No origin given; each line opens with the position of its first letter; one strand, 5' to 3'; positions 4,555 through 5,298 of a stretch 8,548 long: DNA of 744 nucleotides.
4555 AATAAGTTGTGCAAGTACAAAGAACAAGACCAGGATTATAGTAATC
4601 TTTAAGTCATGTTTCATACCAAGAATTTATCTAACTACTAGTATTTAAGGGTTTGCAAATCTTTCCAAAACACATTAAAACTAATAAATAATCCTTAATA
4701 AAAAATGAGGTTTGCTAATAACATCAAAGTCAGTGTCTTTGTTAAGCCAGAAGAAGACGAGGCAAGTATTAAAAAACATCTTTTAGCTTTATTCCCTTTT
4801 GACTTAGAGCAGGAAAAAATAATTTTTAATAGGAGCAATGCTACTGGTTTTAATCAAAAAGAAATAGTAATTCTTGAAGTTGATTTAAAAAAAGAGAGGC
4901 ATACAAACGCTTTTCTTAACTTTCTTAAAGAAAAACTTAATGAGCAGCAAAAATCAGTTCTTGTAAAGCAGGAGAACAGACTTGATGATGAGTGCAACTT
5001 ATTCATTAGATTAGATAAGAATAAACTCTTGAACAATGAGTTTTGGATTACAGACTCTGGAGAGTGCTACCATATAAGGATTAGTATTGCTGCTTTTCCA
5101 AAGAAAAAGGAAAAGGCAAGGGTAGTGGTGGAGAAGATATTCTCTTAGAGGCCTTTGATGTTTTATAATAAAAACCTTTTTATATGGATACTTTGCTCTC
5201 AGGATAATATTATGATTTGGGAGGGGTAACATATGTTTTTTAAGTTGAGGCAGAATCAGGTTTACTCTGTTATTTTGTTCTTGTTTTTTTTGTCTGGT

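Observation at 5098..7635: A ~2.5 kb gene cassette is bracketed by two diverged copies of the 3' coding end of the upstream gene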

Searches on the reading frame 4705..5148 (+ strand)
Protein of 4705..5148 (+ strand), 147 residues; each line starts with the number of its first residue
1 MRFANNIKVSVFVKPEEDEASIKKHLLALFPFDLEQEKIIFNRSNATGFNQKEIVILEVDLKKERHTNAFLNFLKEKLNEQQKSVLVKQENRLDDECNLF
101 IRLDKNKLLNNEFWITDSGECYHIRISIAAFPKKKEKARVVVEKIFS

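Call 6: search_protein_families(library=pfam, proteins=[window:4705-5148:+], max_evalue=0.01)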
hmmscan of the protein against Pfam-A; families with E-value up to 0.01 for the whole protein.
window:4705-5148:+ (147 aa): 1 family
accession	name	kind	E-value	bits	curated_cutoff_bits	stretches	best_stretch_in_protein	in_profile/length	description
PF01877.22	RNA_binding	-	1.6e-22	80.5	26.9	1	6-127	1-119/120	RNA binding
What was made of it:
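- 4705..5148 (+): Resident DUF54 / PF01877 'RNA binding' gene (147 aa). Pfam PF01877 at 80.5 bits against a cutoff of 26.9 (call 6).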

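Call 9: find_encoding_contigs(protein=window:4705-5148:+, flank=10000, max_places=10)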
Protein window:4705-5148:+ (147 aa): 3 contigs read that carry it; 3 places shown.
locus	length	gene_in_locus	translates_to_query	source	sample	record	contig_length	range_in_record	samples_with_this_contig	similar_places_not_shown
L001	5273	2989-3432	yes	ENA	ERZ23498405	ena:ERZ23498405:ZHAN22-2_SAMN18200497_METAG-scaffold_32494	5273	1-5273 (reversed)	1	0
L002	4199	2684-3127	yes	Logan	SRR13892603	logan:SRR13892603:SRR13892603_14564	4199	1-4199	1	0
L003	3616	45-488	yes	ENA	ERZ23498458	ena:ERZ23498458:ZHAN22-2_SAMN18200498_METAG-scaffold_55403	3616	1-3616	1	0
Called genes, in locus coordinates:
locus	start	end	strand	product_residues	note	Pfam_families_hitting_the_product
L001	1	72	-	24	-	?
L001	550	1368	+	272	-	PF23023:Anti-Pycsar_Apyc1, PF12706:Lactamase_B_2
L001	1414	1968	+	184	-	-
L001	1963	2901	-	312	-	PF06550:SPP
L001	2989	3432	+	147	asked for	PF01877:RNA_binding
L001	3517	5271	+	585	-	?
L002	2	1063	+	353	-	?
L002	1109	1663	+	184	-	-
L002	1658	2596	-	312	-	PF06550:SPP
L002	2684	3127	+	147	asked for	PF01877:RNA_binding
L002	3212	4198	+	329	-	?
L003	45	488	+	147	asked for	PF01877:RNA_binding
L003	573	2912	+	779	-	PF07690:MFS_1 (faint), PF01564:Spermine_synth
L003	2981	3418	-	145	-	-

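Call 11: find_homologous_proteins(query=window:4705-5148:+)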
Query window:4705-5148:+ (147 aa): 177 proteins with E <= 0.001 among 200 candidates; the best 120 are listed.
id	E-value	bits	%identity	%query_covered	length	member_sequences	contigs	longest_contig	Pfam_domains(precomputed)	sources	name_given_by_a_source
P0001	7.8e-88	309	100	100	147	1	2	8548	PF01877.23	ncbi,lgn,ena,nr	nr:hypothetical protein [Nanoarchaeota archaeon]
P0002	3.1e-87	307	99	100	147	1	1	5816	PF01877.23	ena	-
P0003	1.9e-84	298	96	100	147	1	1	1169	PF01877.23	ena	-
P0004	1.2e-83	296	95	100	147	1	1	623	PF01877.23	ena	-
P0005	1.6e-74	266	81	100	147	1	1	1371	PF01877.23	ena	-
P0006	2.2e-74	266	82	100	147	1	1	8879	PF01877.23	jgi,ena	-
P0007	1.1e-73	264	84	100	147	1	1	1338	PF01877.23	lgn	-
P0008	3.7e-71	255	79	100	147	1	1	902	PF01877.23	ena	-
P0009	6.9e-70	251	78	100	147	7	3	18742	PF01877.23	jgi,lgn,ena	-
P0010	8.7e-70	251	76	100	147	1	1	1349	PF01877.23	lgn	-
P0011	2.1e-69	250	80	100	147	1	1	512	PF01877.23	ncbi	-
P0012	4.0e-69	249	74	100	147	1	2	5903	PF01877.23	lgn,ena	-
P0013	9.1e-69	248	76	100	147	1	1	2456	PF01877.23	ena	-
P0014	4.0e-68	245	80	99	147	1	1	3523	PF01877.23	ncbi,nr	ncbi:hypothetical protein KY348_05870 [Candidatus Woesearchaeota archaeon]|nr:hypothetical protein [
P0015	5.5e-67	242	74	100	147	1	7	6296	PF01877.23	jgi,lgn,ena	-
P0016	1.9e-66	240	73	100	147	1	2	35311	PF01877.23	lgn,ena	-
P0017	2.3e-66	240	73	99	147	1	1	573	PF01877.23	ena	-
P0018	2.8e-63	230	71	100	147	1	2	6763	PF01877.23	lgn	-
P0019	4.2e-63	229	71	99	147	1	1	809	PF01877.23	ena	-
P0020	1.2e-62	228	69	100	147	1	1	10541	PF01877.23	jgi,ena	-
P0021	4.2e-61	223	69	100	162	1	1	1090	PF01877.23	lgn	-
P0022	5.8e-61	222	68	100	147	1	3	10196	PF01877.23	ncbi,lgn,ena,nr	ncbi:MAG: hypothetical protein KKF46_02440 [Nanoarchaeota archaeon]|nr:hypothetical protein [Nanoarc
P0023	2.5e-60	220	67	100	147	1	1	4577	PF01877.23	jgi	-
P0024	1.1e-58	215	69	100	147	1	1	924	PF01877.23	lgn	-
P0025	2.0e-56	208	67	100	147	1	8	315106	PF01877.23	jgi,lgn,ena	jgi:hypothetical protein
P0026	3.8e-55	203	67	100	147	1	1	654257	PF01877.23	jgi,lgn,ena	-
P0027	2.0e-53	198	62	100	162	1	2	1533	PF01877.23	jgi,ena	-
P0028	1.1e-52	196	61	99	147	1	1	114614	PF01877.23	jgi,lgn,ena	-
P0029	3.5e-52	194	61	99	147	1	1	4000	PF01877.23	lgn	-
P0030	3.6e-52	194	65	100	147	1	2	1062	PF01877.23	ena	-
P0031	5.4e-52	193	63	99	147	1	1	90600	PF01877.23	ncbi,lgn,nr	ncbi:hypothetical protein JW756_03460 [Candidatus Woesearchaeota archaeon]|nr:hypothetical protein [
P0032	5.6e-52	193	63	100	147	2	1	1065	PF01877.23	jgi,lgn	jgi:hypothetical protein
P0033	1.8e-51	192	62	99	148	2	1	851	PF01877.23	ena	-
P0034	4.3e-51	190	59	100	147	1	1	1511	PF01877.23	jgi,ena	-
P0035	1.0e-50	189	62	100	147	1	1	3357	PF01877.23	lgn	-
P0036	1.1e-50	189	61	100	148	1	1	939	PF01877.23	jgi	jgi:RNA-binding protein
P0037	2.3e-50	188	58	100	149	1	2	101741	PF01877.23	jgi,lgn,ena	-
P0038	3.0e-50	188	60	99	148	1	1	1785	PF01877.23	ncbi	-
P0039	3.5e-50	187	61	100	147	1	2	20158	PF01877.23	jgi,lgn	jgi:RNA binding exosome subunit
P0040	4.3e-50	187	59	99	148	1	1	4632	PF01877.23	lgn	-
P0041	1.3e-49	186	59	100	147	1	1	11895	PF01877.23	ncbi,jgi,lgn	jgi:RNA binding exosome subunit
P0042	1.4e-49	185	79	77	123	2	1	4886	PF01877.23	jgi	-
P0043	1.4e-49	185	58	100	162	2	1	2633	PF01877.23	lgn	-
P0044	2.7e-49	185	59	99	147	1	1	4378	PF01877.23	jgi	jgi:hypothetical protein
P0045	4.0e-49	184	56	100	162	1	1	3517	PF01877.23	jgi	jgi:RNA binding exosome subunit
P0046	6.9e-49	183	60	100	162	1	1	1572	PF01877.23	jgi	jgi:RNA binding exosome subunit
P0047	1.1e-48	183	60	99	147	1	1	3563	PF01877.23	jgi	jgi:RNA binding exosome subunit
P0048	1.6e-48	182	61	100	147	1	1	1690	PF01877.23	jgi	jgi:RNA binding exosome subunit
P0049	5.3e-48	180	61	100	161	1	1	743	PF01877.23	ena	-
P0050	9.5e-48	179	59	100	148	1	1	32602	PF01877.23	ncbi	ncbi:MAG: RNA-binding domain-containing protein [archaeon]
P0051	1.4e-47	179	58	99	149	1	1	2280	PF01877.23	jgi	jgi:RNA binding exosome subunit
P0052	2.4e-47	178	61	100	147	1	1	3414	PF01877.23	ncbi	-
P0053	3.4e-47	178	57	100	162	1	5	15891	PF01877.23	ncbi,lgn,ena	-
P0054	3.5e-47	178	58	100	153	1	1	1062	PF01877.23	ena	-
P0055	5.7e-47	177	60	99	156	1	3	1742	PF01877.23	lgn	-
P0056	6.3e-47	177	59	99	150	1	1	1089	PF01877.23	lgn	-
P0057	6.9e-47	177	59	99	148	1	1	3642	PF01877.23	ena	-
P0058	1.4e-46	176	58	99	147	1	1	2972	PF01877.23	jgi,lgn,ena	-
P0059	3.0e-46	175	59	100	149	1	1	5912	PF01877.23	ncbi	-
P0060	5.2e-46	174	55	100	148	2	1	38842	PF01877.23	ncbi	-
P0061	8.3e-46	173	57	97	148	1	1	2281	PF01877.23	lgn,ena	-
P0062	1.1e-45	173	58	99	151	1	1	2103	PF01877.23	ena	-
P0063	1.2e-45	173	56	100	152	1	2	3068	PF01877.23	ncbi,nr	ncbi:hypothetical protein HYU15_00705 [Candidatus Woesearchaeota archaeon]|nr:hypothetical protein [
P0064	1.9e-45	172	55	100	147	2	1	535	PF01877.23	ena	-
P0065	2.3e-45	172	55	100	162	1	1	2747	PF01877.23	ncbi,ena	-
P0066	2.4e-45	172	59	94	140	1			PF01877.23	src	-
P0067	2.6e-45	172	56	97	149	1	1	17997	PF01877.23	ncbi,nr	ncbi:hypothetical protein KY349_06025 [Candidatus Woesearchaeota archaeon]|nr:hypothetical protein [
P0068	2.6e-45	172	58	100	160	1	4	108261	PF01877.23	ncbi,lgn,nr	ncbi:hypothetical protein HYU11_01290 [Candidatus Woesearchaeota archaeon]|nr:hypothetical protein [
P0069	1.3e-44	169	57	97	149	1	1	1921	PF01877.23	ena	-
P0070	2.6e-44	168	57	100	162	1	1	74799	PF01877.23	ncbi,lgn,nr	ncbi:hypothetical protein JXB28_02980 [Candidatus Woesearchaeota archaeon]|nr:hypothetical protein [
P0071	3.4e-44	168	53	100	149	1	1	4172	PF01877.23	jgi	jgi:RNA-binding protein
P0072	3.6e-44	168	54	100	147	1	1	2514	PF01877.23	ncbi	-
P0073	6.2e-44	167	57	100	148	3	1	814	PF01877.23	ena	-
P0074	6.3e-44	167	58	99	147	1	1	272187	PF01877.23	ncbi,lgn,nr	ncbi:MAG: RNA-binding domain-containing protein [Candidatus Woesearchaeota archaeon]|nr:RNA-binding 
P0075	1.6e-43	166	59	99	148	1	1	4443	PF01877.23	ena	-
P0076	2.8e-43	165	57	100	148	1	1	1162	PF01877.23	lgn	-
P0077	7.2e-43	164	57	99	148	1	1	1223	PF01877.23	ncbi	-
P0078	9.9e-43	163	58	98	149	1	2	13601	PF01877.23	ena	-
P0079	3.3e-42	162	56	100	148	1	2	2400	PF01877.23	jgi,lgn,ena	-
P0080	5.3e-42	161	55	99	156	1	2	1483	PF01877.23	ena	-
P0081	8.6e-42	160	53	100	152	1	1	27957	PF01877.23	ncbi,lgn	-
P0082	1.2e-41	160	54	97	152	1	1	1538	PF01877.23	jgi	jgi:RNA binding exosome subunit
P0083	2.2e-41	159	52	100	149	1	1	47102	PF01877.23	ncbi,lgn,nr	ncbi:hypothetical protein JW826_02310 [Candidatus Woesearchaeota archaeon]|nr:hypothetical protein [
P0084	2.4e-41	159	54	100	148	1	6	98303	PF01877.23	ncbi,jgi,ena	-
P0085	2.5e-41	159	81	62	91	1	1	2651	PF01877.23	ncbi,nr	ncbi:MAG TPA: hypothetical protein ENL16_03405, partial [Candidatus Woesearchaeota archaeon]|nr:hypo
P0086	2.5e-41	159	52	99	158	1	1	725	PF01877.23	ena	-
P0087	3.2e-41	158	56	99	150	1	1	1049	PF01877.23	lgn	-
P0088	4.2e-41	158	59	97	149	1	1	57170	PF01877.23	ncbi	-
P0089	4.8e-41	158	53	100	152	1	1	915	PF01877.23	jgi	jgi:RNA-binding protein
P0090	7.8e-41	157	55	100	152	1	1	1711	PF01877.23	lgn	-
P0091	1.3e-40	156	51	100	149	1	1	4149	PF01877.23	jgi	jgi:RNA binding exosome subunit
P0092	3.4e-40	155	53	97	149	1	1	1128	PF01877.23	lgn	-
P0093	4.6e-40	155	52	97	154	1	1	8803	PF01877.23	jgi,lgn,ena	-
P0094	5.3e-40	154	54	99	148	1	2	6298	PF01877.23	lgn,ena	-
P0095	9.1e-40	154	50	99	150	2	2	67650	PF01877.23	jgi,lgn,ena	-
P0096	1.5e-39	153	51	99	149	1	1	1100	PF01877.23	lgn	-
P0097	1.6e-39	153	51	100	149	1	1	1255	PF01877.23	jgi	jgi:hypothetical protein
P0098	2.6e-39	152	55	99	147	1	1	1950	PF01877.23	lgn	-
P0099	3.6e-39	152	50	100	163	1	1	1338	PF01877.23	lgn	-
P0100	4.6e-39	151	51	99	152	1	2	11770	PF01877.23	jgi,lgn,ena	-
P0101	7.4e-39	151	53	100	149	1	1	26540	PF01877.23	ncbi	-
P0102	7.6e-39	151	53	97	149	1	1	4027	PF01877.23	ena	-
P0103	8.2e-39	151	53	99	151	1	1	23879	PF01877.23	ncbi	-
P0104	8.3e-39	151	52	99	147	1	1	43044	PF01877.23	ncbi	-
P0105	1.0e-38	150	54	99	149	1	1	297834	PF01877.23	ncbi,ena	-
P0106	2.0e-38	149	53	97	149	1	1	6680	PF01877.23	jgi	jgi:RNA binding exosome subunit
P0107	2.6e-38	149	52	100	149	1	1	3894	PF01877.23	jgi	jgi:RNA binding exosome subunit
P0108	3.6e-38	149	51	100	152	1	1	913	PF01877.23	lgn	-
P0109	6.6e-38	148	53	98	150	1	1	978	PF01877.23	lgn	-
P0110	9.3e-38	147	51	99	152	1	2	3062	PF01877.23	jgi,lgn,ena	-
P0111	1.1e-37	147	51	100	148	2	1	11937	PF01877.23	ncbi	-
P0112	1.1e-37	147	53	99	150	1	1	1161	PF01877.23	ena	-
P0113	1.4e-37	147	51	99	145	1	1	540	PF01877.23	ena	-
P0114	1.6e-37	146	49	100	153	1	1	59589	PF01877.23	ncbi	-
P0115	1.7e-37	146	56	100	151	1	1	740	PF01877.23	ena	-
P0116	2.2e-37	146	52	95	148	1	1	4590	PF01877.23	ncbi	-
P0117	2.3e-37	146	53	97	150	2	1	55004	PF01877.23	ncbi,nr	ncbi:MAG: hypothetical protein KKD17_01070 [Nanoarchaeota archaeon]|nr:hypothetical protein [Nanoarc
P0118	3.9e-37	145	50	99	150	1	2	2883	PF01877.23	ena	-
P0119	1.0e-36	144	50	99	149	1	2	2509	PF01877.23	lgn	-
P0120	1.2e-36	144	54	100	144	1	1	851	PF01877.23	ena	-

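Call 14: find_related_loci(query=window:4705-5148:+, collection=genome_contigs, flank=8000)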
Query window:4705-5148:+ (147 aa) in genome_contigs; peptide patterns used: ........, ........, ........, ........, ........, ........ (x = any residue, [..] = any of these).
187 stretches matched a pattern; 9 encode a relative of the query (tblastn E <= 1e-3); 9 distinct loci.
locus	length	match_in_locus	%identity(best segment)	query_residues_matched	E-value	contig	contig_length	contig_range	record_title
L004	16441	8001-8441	81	1-147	2e-79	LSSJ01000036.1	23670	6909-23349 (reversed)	MAG: Euryarchaeota archaeon SM23-78 WORSMTZ_5601, whole genome shotgun sequence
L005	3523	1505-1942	80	1-146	1e-74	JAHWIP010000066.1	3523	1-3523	MAG: Candidatus Woesearchaeota archaeon isolate YT2_088 k127_46712124, whole genome shotgun sequence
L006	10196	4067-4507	68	1-147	2e-68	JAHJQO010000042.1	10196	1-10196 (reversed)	MAG: Nanoarchaeota archaeon isolate OS_PC_MetaG.mb.11 OS_PC_MetaG.mb.11_k141_538835, whole genome shotgun sequence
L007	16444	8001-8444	58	1-147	1e-52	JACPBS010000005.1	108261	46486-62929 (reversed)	MAG: Candidatus Woesearchaeota archaeon isolate NC_groundwater_263_Ag_S-0.2um_45_10 S5_GD2017_2_S2_scaffold_97, whole ge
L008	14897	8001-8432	56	1-143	2e-52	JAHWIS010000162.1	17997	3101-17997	MAG: Candidatus Woesearchaeota archaeon isolate YT3_319 k127_80879453, whole genome shotgun sequence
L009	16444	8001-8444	45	1-146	2e-41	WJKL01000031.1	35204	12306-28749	MAG: Candidatus Woesearchaeota archaeon isolate Bin_187 k141_1182212, whole genome shotgun sequence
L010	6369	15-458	46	1-146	2e-40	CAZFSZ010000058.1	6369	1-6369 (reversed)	MAG TPA_asm: uncultured Methanosarcinales archaeon isolate SRP141376_co2_190 genome assembly, contig: NODE_20793_length_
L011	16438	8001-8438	51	1-146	2e-39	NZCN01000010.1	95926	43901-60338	MAG: Candidatus Woesearchaeota archaeon isolate ARS1199 MHASMcontig_198640, whole genome shotgun sequence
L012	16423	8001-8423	42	4-147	3e-36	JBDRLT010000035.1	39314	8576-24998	MAG: Candidatus Woesearchaeota archaeon isolate MEGAHIT-group-1.794 k141_8425247, whole genome shotgun sequence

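Call 15: find_related_loci(query=window:4705-5148:+, collection=metagenome_contigs, flank=8000)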
Query window:4705-5148:+ (147 aa) in metagenome_contigs; peptide patterns used: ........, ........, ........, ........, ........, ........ (x = any residue, [..] = any of these).
355 stretches matched a pattern; 14 encode a relative of the query (tblastn E <= 1e-3); 14 distinct loci.
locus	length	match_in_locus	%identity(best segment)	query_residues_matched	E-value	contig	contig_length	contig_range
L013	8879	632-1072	82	1-147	4e-82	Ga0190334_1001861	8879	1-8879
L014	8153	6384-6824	81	1-147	9e-80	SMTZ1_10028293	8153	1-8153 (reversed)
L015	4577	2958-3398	67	1-147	4e-68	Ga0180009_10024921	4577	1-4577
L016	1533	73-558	62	1-147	3e-65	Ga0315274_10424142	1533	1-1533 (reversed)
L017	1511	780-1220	59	1-147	2e-61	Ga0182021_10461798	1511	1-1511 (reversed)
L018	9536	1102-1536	58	1-145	2e-57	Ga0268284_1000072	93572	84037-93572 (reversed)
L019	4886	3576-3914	79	1-113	3e-56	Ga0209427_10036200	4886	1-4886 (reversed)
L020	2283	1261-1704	56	1-147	9e-50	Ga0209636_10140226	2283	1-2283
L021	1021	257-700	55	1-146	1e-51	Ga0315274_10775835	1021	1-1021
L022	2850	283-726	51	1-146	9e-45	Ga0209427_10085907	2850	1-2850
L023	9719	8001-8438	51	1-146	9e-40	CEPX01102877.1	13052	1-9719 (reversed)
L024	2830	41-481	50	1-146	2e-36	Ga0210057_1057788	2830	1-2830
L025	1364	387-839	42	1-147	3e-30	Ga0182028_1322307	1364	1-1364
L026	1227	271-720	44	1-146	3e-30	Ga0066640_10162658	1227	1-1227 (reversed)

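Call 29: find_encoding_contigs(protein=P0002, flank=8000, max_places=4)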
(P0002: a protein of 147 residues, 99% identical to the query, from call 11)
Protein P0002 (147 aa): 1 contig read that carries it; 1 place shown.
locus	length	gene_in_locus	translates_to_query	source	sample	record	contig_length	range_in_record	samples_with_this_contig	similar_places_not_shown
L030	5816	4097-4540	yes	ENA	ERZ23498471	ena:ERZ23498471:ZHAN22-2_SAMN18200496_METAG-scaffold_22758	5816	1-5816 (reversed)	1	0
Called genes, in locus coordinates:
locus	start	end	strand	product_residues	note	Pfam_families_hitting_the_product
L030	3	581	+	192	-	?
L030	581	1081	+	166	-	PF03266:NTPase_1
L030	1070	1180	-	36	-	-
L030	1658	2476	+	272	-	PF23023:Anti-Pycsar_Apyc1, PF12706:Lactamase_B_2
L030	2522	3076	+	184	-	-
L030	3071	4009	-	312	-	PF06550:SPP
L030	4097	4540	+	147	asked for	PF01877:RNA_binding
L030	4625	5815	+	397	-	?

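Call 30: find_encoding_contigs(protein=P0009, flank=8000, max_places=4)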
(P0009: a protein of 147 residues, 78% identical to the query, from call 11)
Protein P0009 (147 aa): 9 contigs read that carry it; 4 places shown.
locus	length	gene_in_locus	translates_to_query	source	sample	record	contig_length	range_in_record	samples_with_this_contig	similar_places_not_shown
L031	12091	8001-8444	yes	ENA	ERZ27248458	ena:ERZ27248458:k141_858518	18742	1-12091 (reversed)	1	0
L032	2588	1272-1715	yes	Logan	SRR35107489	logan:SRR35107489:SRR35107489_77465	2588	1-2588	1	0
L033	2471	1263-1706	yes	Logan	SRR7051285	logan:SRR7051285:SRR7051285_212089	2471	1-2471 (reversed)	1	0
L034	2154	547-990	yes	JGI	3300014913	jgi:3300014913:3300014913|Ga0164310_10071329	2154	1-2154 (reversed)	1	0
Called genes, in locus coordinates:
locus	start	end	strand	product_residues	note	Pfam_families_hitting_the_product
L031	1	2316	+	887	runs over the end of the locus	PF00133:tRNA-synt_1, PF01406:tRNA-synt_1e (faint), PF09334:tRNA-synt_1g, PF13603:tRNA-synt_1_2, PF00133:tRNA-synt_1, PF09334:tRNA-synt_1g (weak), PF08264:Anticodon_1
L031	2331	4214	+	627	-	PF02730:AFOR_N, PF01314:AFOR_C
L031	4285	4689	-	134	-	-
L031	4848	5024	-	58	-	-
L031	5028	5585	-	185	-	PF13302:Acetyltransf_3, PF00583:Acetyltransf_1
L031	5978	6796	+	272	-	PF23023:Anti-Pycsar_Apyc1, PF12706:Lactamase_B_2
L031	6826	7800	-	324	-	PF06550:SPP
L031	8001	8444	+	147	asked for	PF01877:RNA_binding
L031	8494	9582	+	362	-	PF00579:tRNA-synt_1b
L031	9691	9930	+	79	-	-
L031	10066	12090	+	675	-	?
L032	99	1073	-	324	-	PF06550:SPP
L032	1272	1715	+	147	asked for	PF01877:RNA_binding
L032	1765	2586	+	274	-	?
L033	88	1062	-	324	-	PF06550:SPP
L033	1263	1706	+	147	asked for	PF01877:RNA_binding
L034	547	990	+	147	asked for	PF01877:RNA_binding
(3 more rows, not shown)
